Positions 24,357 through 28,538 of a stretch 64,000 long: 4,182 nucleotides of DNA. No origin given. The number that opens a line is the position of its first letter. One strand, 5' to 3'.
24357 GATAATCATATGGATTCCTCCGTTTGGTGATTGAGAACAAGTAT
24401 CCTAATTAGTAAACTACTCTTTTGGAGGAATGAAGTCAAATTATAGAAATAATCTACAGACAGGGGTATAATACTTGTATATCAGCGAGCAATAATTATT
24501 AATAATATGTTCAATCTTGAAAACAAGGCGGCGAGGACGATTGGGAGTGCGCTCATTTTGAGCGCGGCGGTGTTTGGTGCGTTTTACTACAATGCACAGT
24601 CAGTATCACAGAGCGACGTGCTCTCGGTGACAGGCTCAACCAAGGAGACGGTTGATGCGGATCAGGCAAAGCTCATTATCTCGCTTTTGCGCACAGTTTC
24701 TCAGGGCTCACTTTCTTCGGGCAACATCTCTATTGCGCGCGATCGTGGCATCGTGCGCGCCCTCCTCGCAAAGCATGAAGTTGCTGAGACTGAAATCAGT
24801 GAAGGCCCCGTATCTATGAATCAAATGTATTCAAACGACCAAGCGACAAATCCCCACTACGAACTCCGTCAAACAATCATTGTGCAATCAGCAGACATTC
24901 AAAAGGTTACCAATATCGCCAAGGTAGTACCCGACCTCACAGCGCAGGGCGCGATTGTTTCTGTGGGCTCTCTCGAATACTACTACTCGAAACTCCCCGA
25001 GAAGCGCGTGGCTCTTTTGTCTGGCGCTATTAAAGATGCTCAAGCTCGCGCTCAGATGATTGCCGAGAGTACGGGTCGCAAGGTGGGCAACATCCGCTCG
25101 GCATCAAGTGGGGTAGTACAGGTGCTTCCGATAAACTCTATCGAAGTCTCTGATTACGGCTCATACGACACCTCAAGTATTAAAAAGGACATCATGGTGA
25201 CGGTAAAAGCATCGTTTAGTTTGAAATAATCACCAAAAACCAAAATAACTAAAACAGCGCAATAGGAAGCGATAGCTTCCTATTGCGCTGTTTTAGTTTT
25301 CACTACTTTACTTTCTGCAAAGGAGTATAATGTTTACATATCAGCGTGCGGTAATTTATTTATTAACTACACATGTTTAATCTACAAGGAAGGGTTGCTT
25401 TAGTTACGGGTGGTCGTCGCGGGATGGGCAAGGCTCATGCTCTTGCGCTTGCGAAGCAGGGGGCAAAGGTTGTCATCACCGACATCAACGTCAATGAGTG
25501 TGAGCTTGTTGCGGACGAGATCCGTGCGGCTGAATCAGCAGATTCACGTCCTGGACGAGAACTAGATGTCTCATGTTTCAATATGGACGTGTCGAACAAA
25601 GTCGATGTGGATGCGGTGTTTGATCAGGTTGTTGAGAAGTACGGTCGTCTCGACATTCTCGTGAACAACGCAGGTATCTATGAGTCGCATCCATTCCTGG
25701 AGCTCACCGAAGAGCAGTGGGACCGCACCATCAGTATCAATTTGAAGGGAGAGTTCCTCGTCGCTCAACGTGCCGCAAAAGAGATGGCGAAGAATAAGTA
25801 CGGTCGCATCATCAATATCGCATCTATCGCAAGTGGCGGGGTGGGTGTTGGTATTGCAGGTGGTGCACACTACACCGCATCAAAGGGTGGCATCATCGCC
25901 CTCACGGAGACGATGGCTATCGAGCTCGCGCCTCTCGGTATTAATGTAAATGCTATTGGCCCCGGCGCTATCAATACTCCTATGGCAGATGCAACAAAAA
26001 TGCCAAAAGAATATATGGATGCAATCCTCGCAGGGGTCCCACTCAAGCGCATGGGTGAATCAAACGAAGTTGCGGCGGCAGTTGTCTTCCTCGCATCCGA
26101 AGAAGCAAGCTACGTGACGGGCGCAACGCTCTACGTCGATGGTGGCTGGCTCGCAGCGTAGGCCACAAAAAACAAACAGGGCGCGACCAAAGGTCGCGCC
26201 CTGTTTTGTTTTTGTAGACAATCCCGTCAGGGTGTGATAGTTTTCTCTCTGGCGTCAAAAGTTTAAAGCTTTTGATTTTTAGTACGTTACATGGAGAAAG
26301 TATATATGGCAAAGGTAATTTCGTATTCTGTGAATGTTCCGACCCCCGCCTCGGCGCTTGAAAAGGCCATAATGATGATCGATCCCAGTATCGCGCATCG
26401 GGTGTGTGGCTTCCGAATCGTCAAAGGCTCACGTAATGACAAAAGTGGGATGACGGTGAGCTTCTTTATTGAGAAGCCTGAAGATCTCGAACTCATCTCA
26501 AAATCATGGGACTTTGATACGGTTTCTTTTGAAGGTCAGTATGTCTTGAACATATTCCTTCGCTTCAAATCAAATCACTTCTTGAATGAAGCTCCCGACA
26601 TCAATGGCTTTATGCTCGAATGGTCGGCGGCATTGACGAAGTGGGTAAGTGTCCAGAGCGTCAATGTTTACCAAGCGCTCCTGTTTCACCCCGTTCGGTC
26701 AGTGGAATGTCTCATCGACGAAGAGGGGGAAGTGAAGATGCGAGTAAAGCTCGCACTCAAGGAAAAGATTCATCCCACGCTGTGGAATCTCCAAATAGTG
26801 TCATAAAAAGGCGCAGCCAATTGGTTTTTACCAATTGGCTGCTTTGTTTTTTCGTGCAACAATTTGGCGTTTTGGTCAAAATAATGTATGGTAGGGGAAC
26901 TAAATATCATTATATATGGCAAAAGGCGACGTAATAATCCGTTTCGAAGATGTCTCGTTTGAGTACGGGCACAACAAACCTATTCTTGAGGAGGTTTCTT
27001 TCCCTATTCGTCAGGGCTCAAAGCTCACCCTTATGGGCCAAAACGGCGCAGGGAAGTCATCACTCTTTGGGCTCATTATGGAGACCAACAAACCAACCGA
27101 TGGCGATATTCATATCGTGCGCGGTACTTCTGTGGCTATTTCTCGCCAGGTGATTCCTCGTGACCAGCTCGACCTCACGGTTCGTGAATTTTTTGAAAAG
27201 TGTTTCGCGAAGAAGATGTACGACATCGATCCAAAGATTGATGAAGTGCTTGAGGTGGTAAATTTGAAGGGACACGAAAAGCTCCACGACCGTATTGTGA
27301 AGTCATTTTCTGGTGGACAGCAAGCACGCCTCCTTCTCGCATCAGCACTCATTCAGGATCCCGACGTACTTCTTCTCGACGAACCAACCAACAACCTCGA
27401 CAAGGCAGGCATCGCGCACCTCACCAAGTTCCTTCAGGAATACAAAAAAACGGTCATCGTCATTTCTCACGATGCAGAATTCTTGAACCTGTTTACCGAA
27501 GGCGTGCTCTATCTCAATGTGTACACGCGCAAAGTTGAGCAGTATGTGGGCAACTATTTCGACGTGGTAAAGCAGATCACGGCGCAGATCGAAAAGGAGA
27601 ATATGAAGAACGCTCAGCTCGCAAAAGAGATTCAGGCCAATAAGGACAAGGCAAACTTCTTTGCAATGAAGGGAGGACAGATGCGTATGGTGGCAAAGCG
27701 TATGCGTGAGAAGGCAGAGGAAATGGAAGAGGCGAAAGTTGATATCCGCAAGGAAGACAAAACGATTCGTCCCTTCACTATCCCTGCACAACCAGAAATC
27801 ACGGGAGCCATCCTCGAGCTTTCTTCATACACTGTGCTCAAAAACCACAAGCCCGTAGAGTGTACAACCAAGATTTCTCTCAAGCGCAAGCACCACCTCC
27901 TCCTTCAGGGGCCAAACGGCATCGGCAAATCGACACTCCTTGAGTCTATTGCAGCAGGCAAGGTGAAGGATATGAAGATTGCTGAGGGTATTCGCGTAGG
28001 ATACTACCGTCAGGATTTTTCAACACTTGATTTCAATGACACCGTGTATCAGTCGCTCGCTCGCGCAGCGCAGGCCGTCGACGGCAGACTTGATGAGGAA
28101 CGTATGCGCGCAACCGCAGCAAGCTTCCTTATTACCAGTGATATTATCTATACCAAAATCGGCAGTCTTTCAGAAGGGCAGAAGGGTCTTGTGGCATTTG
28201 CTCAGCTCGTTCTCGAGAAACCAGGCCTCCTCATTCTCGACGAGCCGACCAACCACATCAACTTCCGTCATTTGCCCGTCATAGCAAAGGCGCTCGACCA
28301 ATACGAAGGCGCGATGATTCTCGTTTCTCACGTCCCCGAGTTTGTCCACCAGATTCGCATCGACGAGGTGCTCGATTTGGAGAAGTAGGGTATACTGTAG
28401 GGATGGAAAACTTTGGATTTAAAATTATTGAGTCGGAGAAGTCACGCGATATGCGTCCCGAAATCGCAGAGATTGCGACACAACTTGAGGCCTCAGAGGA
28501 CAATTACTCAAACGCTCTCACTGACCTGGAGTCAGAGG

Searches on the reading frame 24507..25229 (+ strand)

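Call 19: search_protein_families(library=pfam, proteins=[window:24507-25229:+], max_evalue=0.001)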
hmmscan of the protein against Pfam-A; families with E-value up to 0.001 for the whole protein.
window:24507-25229:+ (240 aa): 1 family
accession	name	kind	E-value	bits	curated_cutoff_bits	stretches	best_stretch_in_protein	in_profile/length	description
PF04402.19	SIMPL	-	1.3e-17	65.2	25.2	1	39-201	1-160/205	Protein of unknown function (DUF541)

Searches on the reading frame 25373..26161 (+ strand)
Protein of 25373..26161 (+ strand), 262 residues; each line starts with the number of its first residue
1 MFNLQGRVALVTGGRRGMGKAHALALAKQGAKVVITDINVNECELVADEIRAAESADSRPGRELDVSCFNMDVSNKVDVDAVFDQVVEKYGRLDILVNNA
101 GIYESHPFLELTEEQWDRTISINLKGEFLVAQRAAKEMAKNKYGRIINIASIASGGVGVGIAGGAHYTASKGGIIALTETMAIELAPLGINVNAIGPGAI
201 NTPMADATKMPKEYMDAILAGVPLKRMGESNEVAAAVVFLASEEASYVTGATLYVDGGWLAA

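Call 19: search_protein_families(library=pfam, proteins=[window:25373-26161:+], max_evalue=0.001)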
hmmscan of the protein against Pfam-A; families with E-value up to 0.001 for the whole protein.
window:25373-26161:+ (262 aa): 3 families
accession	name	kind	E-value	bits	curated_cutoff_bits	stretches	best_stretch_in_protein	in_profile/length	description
PF13561.12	adh_short_C2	-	4.5e-67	226.5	27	1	15-259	5-235/236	Enoyl-(Acyl carrier protein) reductase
PF00106.31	adh_short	-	6e-58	196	26.6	1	7-208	1-190/195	short chain dehydrogenase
PF08659.16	KR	-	3.1e-12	47.2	22.6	1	9-172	3-154/180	KR domain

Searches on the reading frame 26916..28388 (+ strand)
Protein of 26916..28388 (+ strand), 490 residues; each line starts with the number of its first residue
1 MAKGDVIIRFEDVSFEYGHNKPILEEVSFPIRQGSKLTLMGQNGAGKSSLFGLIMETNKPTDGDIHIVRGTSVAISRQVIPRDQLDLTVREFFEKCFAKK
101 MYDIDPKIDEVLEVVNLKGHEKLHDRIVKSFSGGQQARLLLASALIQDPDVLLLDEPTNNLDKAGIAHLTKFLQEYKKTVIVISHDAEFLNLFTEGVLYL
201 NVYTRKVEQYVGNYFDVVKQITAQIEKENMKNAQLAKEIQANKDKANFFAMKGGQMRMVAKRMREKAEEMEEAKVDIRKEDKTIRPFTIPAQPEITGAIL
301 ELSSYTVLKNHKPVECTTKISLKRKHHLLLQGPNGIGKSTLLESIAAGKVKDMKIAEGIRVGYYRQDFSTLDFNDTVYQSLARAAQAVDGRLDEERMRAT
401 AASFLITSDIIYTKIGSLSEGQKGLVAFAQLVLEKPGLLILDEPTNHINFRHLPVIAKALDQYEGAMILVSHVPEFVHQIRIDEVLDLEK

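Call 19: search_protein_families(library=pfam, proteins=[window:26916-28388:+], max_evalue=0.001)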
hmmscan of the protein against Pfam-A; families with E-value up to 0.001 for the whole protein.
window:26916-28388:+ (490 aa): 11 families
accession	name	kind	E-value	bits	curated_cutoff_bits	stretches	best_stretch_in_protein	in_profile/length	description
PF00005.33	ABC_tran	-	2.5e-43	148.4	25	2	24-159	1-137/137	ABC transporter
PF13304.12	AAA_21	-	2.2e-16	61.2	27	2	121-191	228-304/304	AAA domain, putative AbiEii toxin, Type IV TA system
PF02463.25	SMC_N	-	1.9e-12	47.6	40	0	130-193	136-205/220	RecF/RecN/SMC N terminal domain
PF13555.12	AAA_29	-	1.1e-07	32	27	0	319-346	16-43/61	P-loop containing region of AAA domain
PF13191.12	AAA_16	-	1.3e-06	29.5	32.6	0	323-394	22-96/167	AAA ATPase domain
PF13476.12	AAA_23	-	2.7e-06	28.6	27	0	309-359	5-53/201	AAA domain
PF03193.22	RsgA_GTPase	-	4.4e-06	27.1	30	0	320-348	102-129/174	RsgA GTPase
PF13401.12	AAA_22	-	5.3e-06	27.2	27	0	324-406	4-80/130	AAA domain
PF20720.3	nSTAND3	-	0.00011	22.3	27.2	0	321-351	13-43/155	Novel STAND NTPase 3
PF05729.18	NACHT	-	0.0006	20.1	26.7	0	328-347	3-22/167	NACHT domain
PF00004.35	AAA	-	0.00064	20.6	21.2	0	328-348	1-21/131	ATPase family associated with various cellular activities (AAA)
